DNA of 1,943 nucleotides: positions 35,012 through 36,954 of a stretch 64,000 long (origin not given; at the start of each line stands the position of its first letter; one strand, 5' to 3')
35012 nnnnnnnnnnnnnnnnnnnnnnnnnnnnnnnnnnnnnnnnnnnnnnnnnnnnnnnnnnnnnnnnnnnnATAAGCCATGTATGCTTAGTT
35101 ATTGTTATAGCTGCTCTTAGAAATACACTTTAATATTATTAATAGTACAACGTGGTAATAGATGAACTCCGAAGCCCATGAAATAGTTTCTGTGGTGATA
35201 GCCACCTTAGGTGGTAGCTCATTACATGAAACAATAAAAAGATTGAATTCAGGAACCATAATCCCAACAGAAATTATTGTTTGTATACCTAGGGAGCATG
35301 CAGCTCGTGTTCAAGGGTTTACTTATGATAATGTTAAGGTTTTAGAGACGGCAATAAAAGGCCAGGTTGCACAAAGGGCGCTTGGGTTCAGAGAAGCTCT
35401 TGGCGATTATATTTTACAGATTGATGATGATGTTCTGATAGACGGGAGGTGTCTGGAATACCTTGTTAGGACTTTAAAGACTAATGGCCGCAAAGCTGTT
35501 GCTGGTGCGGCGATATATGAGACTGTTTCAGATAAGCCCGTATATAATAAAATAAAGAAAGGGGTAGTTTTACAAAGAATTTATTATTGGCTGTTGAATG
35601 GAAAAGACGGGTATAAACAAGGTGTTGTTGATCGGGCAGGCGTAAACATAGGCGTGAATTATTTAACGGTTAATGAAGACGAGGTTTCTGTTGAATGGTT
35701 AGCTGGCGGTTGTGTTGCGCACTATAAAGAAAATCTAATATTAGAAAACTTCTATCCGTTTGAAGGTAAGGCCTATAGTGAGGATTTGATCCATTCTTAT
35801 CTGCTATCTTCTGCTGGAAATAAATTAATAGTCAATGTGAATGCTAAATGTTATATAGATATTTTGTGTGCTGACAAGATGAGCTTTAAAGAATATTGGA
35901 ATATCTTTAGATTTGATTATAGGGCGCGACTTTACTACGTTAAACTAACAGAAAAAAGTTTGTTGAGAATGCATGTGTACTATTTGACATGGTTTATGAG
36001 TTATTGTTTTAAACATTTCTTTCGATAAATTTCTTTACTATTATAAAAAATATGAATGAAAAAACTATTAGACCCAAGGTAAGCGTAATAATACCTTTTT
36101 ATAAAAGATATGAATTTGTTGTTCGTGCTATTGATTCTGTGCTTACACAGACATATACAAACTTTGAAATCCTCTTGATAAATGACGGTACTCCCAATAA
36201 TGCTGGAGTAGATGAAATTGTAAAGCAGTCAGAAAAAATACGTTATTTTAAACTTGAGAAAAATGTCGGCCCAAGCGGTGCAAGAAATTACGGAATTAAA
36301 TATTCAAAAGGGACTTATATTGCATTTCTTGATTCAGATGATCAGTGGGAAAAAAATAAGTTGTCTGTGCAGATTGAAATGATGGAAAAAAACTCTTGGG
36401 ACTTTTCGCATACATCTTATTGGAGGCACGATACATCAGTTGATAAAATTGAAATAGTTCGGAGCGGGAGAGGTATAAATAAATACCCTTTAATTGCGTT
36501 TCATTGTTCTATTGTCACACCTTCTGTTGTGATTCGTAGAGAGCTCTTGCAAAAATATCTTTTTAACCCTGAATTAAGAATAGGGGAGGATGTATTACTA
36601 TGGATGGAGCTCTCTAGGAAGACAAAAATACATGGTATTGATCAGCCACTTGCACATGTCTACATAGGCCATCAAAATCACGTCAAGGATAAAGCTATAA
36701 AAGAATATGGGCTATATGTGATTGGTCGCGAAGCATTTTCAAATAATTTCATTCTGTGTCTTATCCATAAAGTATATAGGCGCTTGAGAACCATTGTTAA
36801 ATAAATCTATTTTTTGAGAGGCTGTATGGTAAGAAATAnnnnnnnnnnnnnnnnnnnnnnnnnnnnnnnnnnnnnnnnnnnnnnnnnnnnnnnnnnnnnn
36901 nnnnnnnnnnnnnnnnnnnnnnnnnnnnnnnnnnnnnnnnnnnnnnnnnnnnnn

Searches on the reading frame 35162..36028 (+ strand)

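Call 84: search_protein_families(library=pfam, proteins=[window:35162-36028:+], max_evalue=0.00001)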
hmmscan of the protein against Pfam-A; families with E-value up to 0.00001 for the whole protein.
window:35162-36028:+ (288 aa): 1 family
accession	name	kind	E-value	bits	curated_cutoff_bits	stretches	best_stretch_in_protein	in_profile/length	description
PF00535.33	Glycos_transf_2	-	2.9e-10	40.8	23.3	1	11-131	2-129/168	Glycosyl transferase family 2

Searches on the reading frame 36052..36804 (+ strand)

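Call 84: search_protein_families(library=pfam, proteins=[window:36052-36804:+], max_evalue=0.00001)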
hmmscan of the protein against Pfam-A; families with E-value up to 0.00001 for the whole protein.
window:36052-36804:+ (250 aa): 3 families
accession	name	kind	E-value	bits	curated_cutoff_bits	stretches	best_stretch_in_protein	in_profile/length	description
PF00535.33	Glycos_transf_2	-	1.4e-32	113.3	23.3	1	11-153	1-150/168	Glycosyl transferase family 2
PF10111.15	Glyco_tranf_2_2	-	6.4e-11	42.7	27.3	1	11-111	1-106/276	Glycosyltransferase like family 2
PF13641.12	Glyco_tranf_2_3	-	8e-10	39.6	27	1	8-118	1-118/230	Glycosyltransferase like family 2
